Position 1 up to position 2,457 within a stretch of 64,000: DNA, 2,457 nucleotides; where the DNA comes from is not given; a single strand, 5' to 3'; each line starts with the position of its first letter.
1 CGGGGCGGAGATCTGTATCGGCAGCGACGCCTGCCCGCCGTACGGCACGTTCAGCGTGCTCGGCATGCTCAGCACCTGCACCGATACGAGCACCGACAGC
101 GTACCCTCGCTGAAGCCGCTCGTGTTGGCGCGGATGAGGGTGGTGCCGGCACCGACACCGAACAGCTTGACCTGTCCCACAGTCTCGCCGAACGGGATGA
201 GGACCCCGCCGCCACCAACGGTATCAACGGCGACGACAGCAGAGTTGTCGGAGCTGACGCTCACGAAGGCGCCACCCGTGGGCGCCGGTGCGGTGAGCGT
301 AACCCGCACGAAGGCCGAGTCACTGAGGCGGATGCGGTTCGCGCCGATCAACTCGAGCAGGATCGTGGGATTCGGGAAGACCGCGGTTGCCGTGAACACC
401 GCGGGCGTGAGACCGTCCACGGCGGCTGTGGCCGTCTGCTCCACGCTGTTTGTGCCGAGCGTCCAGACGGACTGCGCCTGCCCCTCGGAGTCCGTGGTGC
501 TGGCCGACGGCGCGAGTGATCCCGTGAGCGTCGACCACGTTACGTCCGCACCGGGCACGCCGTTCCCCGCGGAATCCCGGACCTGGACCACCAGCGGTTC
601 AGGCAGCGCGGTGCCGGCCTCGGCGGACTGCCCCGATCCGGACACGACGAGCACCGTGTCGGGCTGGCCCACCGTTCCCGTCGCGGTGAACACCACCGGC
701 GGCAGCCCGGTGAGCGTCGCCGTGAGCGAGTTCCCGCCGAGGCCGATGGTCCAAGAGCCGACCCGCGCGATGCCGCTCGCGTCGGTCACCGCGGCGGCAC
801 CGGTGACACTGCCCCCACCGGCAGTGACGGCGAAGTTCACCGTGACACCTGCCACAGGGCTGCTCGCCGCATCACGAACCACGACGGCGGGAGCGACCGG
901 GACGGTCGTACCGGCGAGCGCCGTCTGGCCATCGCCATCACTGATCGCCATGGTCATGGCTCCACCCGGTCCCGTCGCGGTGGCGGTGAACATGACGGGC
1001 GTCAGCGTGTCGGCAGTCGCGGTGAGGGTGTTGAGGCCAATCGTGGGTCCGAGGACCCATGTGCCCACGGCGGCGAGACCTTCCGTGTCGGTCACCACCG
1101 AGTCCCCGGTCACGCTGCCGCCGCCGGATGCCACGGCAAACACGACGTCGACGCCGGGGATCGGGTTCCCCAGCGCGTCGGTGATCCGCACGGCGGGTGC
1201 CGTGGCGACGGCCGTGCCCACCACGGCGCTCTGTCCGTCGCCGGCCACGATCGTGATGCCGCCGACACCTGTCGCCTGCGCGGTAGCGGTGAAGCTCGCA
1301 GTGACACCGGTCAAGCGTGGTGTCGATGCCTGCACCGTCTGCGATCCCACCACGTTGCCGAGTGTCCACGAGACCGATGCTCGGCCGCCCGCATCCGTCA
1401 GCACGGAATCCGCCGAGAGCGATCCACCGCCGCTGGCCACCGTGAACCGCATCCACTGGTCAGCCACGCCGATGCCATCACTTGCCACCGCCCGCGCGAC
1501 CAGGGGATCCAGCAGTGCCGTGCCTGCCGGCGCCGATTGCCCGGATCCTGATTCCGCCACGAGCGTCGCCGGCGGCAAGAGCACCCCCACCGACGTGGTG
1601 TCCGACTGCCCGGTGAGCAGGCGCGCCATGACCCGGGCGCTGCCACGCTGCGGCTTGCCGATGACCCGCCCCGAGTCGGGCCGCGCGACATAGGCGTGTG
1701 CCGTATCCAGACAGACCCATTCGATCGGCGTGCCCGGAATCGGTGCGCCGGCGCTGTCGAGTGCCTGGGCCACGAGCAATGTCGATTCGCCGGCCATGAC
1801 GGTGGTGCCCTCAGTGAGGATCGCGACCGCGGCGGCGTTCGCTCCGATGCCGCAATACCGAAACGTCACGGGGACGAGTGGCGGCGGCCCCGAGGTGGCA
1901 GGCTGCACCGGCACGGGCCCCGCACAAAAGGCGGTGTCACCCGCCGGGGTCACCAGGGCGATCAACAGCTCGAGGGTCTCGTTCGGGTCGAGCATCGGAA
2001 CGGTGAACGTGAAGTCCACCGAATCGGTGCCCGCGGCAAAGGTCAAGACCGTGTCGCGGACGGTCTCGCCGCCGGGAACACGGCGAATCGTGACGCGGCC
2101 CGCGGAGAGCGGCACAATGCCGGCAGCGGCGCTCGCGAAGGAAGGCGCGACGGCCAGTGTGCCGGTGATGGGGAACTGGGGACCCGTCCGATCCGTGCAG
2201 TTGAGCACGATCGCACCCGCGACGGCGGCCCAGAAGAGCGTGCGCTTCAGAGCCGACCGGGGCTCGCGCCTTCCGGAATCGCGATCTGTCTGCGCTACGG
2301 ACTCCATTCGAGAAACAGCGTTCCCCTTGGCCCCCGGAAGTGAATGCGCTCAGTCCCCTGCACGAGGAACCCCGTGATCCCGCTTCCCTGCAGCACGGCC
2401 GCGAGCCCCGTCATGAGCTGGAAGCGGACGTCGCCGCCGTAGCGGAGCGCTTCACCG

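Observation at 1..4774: Overlap-coupled envelope trio: TPR/CsgG-like lipoprotein, unassigned beta-barrel, giant Ig-repeat protein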

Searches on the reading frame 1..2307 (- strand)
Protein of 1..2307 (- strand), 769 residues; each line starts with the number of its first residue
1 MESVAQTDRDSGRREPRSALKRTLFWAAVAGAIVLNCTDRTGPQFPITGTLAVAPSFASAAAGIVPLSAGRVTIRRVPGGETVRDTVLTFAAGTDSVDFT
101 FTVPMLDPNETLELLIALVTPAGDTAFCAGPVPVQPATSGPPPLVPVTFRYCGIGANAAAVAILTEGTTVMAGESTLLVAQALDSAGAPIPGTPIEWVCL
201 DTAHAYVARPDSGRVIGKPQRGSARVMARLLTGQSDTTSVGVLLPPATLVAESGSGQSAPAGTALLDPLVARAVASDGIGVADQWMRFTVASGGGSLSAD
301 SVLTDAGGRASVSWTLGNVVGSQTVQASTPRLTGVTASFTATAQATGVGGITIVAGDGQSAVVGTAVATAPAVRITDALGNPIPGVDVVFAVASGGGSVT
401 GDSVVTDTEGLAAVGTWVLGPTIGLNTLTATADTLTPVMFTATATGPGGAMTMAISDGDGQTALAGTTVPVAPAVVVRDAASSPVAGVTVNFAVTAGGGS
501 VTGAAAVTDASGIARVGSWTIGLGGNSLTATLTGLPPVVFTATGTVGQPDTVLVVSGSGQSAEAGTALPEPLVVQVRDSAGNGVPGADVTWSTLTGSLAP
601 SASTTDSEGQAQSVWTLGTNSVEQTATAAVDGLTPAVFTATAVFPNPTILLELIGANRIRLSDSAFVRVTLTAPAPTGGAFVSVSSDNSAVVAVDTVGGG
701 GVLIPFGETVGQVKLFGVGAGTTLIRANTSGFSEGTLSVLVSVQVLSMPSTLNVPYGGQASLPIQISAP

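Call 8: search_protein_families(library=pfam, proteins=[window:1-2307:-], max_evalue=1)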
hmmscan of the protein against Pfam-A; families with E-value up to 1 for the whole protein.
window:1-2307:- (769 aa): 4 families
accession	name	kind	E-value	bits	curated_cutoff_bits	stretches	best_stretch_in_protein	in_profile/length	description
PF02369.22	Big_1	-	5.7e-22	78.1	34.9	4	572-632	21-82/93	Bacterial Ig-like domain (group 1)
PF17789.7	MG4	-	0.00021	21.9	24.7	0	373-413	20-57/95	Macroglobulin domain MG4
PF24025.1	Ig_DR_A0283-like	-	0.084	13.6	27.1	0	572-612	9-49/102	DR_A0283-like, Ig-like domain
PF13403.11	Hint_2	-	0.091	13.6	28.4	0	400-448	23-69/147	Hint domain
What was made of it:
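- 358..1560 (-): Gene 3: four tandem ~100-aa Big_1-type Ig modules (about aa 250-650). Pfam Big_1, E 5.7e-22, 4 stretches (call 8).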

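Call 9: search_protein_families(library=ncbifam, proteins=[window:1-2307:-], max_evalue=1)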
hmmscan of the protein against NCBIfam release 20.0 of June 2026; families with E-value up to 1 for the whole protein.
window:1-2307:- (769 aa): 2 families
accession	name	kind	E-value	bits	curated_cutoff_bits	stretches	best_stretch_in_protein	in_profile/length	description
NF033627.3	intimin_all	equivalog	0.00045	18.1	1400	1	273-415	583-721/939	intimin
TIGR04134.1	lipo_with_rSAM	hypoth_equivalog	0.036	14.1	39.8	0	373-414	44-89/150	radical SAM-associated putative lipoprotein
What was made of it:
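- On Inverse autotransporter (intimin/invasin): Only a weak partial 'intimin_all' hit, 18 bits against a cut-off of 1400 (call 9).
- Closest known: Inverse autotransporters. Same: A barrel is associated with a long array of Big_1-type Ig domains; there is a weak NCBIfam intimin hit over aa 273-415 (call 9).
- Checked: A signal peptide (AGA|Q) and no Pfam or NCBIfam hit (calls 8, 9).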

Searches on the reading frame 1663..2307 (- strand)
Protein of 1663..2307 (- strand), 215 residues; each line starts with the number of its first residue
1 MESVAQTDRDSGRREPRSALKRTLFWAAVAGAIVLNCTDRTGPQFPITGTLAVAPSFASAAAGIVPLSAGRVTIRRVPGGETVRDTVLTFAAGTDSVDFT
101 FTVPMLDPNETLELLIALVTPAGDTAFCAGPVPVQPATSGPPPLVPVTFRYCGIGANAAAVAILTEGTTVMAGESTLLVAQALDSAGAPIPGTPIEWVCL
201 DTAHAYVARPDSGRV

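Call 55: find_homologous_proteins(query=window:1663-2307:-)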
Query window:1663-2307:- (215 aa): 1 proteins with E <= 0.001 among 2294 candidates.
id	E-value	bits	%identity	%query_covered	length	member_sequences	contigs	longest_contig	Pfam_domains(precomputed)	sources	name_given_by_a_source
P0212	7.0e-58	214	80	62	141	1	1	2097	-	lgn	-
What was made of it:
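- Tried and rejected: The word-indexed homologue search with the N-domain gave one fragment only (call 55).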

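Call 87: search_solved_structures(query=A4, max_evalue=1)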
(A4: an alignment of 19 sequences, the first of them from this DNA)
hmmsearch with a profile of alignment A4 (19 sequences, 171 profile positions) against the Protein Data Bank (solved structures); distinct sequences matched with E-value up to 1: 7.
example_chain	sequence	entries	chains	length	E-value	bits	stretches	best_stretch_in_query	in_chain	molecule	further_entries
8gyr_B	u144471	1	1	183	0.0024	21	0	110-170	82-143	LigA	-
8gyr_A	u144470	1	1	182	0.0027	20.8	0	110-170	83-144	Leptospira Immunoglobulin-like protein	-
8vur_H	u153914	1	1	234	0.0039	20.3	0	63-95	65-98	003-102 Heavy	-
1nct_A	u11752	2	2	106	0.45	13.6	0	121-161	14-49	TITIN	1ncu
9qks_G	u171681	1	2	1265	0.5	13.4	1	33-112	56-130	ESX secretion system protein YukB,Green fluorescent protein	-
5nyx_H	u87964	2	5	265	0.65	13.1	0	63-105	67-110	HEAVY CHAIN | IGH@ protein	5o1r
7sts_A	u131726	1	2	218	0.89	12.6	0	63-140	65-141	Fab S24-1379, heavy chain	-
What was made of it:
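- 1858..2196 (-): Gene 3 conserved N-terminal domain (about aa 38-150). It has no Pfam family and a beta-sandwich-like sequence pattern. It is the family signature shared by otherwise unrelated cargo proteins. The profile finds nothing in the PDB apart from the Big_2 part (call 87).
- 1573..1857 (-): Gene 3 Big_2-like Ig domain following the N-domain (about aa 151-245). A4 positions 110-170 match LigA (call 87).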

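Call 96: find_related_loci(query=A5, collection=metagenome_contigs, flank=6000)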
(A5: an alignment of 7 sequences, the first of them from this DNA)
Query A5 (179 aa) in metagenome_contigs; peptide patterns used: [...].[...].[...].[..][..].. (x = any residue, [..] = any of these).
95 stretches matched a pattern; 40 encode a relative of the query (tblastn E <= 1e-3); 40 distinct loci.
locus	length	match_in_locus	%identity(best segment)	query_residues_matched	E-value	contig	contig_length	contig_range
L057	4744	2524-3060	82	1-179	5e-93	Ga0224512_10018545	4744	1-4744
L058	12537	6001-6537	54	1-179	3e-58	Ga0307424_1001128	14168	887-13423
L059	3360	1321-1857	57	1-179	5e-57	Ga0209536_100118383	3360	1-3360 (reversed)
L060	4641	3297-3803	50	3-171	1e-44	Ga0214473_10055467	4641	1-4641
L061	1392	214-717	49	1-167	3e-44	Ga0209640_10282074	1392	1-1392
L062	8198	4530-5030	48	1-165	2e-41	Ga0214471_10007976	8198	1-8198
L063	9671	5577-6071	47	3-167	3e-40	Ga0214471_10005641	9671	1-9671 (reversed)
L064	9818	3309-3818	46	3-171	4e-40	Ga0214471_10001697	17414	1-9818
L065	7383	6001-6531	47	3-179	3e-40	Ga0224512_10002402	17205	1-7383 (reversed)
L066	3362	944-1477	43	3-179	1e-39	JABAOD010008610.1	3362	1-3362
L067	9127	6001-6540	44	1-179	3e-35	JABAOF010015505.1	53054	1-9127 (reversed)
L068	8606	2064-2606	46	1-179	9e-35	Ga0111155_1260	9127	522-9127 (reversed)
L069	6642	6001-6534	41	1-179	4e-34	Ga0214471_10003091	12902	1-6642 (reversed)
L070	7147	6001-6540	46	2-179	2e-34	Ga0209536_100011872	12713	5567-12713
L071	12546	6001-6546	40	3-179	4e-32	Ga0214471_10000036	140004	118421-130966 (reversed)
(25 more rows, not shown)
